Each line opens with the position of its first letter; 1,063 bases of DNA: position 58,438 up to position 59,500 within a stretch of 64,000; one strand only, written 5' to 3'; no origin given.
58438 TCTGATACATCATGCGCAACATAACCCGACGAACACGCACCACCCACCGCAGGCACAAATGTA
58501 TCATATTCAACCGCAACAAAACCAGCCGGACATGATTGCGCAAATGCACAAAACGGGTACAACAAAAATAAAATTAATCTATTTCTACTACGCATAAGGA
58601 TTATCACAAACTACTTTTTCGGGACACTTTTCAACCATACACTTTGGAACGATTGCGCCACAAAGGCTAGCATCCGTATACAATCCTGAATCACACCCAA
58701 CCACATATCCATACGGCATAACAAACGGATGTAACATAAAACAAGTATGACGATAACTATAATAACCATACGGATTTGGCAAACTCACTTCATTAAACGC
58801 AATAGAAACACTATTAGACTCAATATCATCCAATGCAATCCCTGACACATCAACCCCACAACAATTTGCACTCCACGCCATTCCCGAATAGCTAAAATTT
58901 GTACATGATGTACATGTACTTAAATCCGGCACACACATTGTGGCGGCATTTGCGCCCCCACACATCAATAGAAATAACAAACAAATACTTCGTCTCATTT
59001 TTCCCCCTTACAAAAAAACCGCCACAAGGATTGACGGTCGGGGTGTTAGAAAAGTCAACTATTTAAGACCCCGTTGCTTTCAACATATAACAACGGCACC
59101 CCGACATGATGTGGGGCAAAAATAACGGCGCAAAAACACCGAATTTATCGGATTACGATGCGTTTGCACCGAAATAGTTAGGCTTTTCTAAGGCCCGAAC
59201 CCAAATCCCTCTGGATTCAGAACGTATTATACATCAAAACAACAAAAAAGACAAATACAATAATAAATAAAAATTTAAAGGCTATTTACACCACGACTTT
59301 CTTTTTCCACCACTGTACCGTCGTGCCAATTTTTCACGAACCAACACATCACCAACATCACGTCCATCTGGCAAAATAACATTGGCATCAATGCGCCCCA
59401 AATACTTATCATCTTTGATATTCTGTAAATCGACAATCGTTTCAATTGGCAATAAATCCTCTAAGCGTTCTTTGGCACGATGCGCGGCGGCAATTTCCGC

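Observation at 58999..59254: Leader copy B has a non-homologous but isostructural terminator and an equivalently placed promoter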

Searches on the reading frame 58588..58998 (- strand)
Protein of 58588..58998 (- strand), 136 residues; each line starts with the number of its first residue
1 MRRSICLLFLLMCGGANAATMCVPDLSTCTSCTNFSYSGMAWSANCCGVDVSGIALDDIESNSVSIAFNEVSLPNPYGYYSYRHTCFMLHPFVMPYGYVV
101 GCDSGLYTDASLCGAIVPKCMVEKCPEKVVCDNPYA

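Call 15: search_protein_families(library=pfam, proteins=[window:58588-58998:-], max_evalue=0.1)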
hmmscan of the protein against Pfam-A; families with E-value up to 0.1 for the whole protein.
window:58588-58998:- (136 aa): 0 families

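Call 17: find_encoding_contigs(protein=window:58588-58998:-, flank=3000, max_places=6)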
Protein window:58588-58998:- (136 aa): 1 contig read that carries it; 1 place shown.
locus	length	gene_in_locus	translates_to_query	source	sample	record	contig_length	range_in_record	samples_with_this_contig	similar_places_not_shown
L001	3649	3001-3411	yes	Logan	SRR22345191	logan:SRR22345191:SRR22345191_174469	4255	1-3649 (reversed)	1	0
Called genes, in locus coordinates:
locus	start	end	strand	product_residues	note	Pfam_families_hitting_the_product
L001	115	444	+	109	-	-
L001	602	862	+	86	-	-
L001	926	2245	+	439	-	PF04052:TolB_N, PF26550:Tricorn_2nd, PF00930:DPPIV_N (faint), PF23381:Beta-prop_IFT122_1st (faint), PF26549:Tricorn_N, PF07676:PD40, PF26550:Tricorn_2nd, PF07676:PD40 (weak), +1 more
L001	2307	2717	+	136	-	PF00565:SNase (weak)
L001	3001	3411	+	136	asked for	-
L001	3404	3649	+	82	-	?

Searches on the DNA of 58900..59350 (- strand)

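Call 5: search_rna_families(source=window, start=58900, end=59350, threshold=evalue, max_evalue=10, show_alignments=3)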
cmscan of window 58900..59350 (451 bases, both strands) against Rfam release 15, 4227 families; matches with E-value up to 10: 4.
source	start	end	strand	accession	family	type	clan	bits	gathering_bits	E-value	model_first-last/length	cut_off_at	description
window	59029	59105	-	RF02221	sRNA-Xcc1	Gene; sRNA;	-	26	53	0.023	1-87/87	no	sRNA-Xcc1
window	59012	59120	-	RF02631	Hrs13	Gene; sRNA;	-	14.2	52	0.76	1-82/82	no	Hfq-regulated sRNA 13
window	59239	59334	+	RF01675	CrcZ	Gene; sRNA;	-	11.4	95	0.68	1-398/398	no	Pseudomonas sRNA CrcZ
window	58939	58962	-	RF02660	icaR_3p_UTR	Cis-reg;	-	10.1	369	7.1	356-379/390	no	icaR 3'UTR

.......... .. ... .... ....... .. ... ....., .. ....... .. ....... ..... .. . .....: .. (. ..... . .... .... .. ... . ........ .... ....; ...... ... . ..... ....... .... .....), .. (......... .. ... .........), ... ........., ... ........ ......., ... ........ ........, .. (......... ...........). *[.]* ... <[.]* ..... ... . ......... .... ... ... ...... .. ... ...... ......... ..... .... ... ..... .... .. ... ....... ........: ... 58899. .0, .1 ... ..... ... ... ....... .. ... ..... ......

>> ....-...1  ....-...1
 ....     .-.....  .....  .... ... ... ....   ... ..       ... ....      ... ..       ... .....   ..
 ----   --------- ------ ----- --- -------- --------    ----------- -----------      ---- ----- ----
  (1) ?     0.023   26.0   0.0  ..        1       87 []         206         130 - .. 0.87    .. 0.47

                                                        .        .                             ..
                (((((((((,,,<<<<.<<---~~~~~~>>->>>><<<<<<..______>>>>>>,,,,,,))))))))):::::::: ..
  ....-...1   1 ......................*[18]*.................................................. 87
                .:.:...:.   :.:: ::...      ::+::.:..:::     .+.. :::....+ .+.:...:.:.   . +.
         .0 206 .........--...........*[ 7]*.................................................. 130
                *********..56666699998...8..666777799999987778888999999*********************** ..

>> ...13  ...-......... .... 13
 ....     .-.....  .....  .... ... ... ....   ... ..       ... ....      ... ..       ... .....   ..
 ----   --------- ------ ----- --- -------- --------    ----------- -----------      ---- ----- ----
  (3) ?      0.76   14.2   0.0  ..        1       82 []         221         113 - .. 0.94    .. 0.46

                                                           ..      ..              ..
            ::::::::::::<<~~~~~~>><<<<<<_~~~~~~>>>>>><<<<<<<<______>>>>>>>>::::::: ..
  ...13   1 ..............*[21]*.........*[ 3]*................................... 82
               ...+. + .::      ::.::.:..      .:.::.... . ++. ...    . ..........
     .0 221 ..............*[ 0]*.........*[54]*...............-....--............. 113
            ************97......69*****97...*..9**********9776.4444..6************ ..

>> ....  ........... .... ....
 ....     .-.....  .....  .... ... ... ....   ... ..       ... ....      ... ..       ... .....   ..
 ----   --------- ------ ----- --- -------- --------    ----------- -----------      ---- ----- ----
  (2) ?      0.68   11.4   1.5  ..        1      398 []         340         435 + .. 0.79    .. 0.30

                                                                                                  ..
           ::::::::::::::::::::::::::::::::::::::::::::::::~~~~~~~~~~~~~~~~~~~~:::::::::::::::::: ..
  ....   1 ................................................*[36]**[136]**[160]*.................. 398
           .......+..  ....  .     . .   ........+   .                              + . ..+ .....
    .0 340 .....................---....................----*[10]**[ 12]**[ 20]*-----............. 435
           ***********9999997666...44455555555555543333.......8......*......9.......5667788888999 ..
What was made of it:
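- Closest known: sRNA-Xcc1. Same: The seg2:seg3 helix closes two hairpins there, which is the antiterminator conformer (call 5).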

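Call 78: search_dna_similar(query=window:59005-59260:-, collection=phages, mode=distant, max_rows=5)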
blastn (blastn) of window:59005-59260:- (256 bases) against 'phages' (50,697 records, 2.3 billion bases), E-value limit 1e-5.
No match.
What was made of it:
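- Tried and rejected: No blastn match in 50,697 phage records (call 78).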
